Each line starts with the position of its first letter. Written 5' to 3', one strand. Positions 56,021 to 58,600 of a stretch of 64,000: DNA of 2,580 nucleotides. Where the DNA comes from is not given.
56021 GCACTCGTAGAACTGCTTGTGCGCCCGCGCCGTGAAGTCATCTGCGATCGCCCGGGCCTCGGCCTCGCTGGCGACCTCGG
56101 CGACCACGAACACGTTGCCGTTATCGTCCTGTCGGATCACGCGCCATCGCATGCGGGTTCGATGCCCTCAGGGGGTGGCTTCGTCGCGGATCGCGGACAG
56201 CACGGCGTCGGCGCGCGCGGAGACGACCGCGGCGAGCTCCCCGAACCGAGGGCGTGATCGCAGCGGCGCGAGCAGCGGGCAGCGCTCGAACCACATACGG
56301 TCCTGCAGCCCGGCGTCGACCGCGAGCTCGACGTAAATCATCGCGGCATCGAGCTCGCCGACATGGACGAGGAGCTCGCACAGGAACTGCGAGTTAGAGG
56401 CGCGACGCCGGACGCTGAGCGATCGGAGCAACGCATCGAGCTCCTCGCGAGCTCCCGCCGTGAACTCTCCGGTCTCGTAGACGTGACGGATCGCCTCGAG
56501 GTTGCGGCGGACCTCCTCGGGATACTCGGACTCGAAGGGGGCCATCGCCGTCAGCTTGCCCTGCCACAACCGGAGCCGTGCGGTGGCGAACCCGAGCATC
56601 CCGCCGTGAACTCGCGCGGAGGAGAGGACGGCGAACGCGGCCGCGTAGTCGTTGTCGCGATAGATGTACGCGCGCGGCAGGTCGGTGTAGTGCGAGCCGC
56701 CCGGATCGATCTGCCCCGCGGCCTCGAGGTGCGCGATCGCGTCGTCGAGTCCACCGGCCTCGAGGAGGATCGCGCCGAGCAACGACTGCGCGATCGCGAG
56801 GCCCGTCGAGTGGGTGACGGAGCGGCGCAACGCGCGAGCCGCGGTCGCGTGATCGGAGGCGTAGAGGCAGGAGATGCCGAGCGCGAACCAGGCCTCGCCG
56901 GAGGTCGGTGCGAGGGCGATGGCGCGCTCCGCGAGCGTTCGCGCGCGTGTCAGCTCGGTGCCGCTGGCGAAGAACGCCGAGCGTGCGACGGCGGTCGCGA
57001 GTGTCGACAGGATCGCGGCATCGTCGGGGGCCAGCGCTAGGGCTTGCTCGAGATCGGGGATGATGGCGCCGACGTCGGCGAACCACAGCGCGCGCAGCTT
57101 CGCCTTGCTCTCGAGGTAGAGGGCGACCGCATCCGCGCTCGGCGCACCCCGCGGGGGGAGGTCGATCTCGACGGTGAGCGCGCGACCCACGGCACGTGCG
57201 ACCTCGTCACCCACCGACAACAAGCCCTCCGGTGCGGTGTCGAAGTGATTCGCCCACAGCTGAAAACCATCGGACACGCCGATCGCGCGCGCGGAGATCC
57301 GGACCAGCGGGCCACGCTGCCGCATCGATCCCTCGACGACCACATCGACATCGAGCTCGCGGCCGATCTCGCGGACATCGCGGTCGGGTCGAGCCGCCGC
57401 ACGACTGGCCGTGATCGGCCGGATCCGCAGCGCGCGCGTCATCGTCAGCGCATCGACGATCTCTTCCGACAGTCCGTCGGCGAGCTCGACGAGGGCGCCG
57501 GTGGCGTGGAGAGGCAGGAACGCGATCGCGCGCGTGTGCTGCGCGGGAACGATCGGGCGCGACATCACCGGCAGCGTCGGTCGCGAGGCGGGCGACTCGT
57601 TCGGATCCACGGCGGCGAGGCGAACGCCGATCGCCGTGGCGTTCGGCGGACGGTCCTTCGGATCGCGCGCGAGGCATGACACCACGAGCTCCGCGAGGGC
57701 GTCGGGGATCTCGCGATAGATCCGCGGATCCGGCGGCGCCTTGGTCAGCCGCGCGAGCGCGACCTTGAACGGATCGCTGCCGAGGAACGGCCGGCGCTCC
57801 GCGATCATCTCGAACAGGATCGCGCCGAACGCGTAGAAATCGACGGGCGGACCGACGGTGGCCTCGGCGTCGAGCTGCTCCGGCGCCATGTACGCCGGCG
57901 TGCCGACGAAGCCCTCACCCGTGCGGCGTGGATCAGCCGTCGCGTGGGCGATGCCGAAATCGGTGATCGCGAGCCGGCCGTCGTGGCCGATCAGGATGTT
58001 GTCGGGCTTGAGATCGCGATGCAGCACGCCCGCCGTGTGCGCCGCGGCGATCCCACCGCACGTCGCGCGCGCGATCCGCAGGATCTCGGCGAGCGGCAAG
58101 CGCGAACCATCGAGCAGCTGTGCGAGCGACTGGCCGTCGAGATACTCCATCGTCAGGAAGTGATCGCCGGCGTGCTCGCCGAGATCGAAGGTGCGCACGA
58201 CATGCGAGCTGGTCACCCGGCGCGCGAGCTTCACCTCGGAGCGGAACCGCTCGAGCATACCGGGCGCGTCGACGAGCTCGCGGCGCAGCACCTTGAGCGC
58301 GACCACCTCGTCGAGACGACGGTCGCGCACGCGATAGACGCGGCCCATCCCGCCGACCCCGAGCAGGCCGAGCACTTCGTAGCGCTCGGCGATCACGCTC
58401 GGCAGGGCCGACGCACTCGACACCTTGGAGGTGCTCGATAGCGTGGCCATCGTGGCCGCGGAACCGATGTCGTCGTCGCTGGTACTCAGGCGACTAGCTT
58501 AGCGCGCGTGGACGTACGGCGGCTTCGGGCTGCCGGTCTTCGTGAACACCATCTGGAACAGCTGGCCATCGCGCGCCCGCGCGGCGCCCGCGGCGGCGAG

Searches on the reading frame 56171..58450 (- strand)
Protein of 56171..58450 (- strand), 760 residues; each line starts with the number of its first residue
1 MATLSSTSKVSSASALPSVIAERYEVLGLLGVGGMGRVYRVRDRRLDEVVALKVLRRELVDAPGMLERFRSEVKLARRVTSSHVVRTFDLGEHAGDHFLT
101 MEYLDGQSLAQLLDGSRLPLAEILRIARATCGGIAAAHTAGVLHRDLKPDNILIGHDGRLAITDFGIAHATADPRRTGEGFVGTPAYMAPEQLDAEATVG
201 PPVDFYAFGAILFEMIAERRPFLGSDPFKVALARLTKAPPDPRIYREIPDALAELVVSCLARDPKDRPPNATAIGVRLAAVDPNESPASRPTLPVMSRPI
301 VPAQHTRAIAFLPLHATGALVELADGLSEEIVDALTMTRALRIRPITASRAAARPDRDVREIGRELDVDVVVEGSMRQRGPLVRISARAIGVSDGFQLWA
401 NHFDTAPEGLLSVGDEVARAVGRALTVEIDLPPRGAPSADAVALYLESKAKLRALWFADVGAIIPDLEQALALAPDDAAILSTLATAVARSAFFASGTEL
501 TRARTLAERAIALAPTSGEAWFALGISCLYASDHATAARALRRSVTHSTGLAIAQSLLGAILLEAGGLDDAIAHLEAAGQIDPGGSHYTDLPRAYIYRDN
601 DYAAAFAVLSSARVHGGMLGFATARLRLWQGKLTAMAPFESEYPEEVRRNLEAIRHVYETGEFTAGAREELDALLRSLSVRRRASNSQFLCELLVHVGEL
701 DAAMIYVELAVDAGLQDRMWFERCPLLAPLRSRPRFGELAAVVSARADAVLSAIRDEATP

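Call 87: search_protein_families(library=pfam, proteins=[window:56171-58450:-], max_evalue=0.001)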
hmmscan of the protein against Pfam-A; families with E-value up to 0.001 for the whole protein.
window:56171-58450:- (760 aa): 8 families
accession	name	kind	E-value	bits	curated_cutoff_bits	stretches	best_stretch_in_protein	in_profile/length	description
PF00069.31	Pkinase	-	2.2e-48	165.4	31.7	1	24-269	1-253/263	Protein kinase domain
PF07714.23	PK_Tyr_Ser-Thr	-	1.6e-26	93.6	23.1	1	29-269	6-250/258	Protein tyrosine and serine/threonine kinase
PF14559.12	TPR_19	-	4.3e-07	30.6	25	0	531-590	4-63/68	Tetratricopeptide repeat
PF07719.23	TPR_2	-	1e-06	28.8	27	0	554-583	3-32/34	Tetratricopeptide repeat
PF03109.22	ABC1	-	1e-06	28.5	22.9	1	95-171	141-217/244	ABC1 atypical kinase-like domain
PF01636.29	APH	-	1.4e-05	25.5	23.2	0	138-168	166-197/239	Phosphotransferase enzyme family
PF13431.12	TPR_17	-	5.2e-05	23.7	24.4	0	506-537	1-32/34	Tetratricopeptide repeat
PF13414.12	TPR_11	-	0.00012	22.1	26.8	0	467-488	17-38/42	TPR repeat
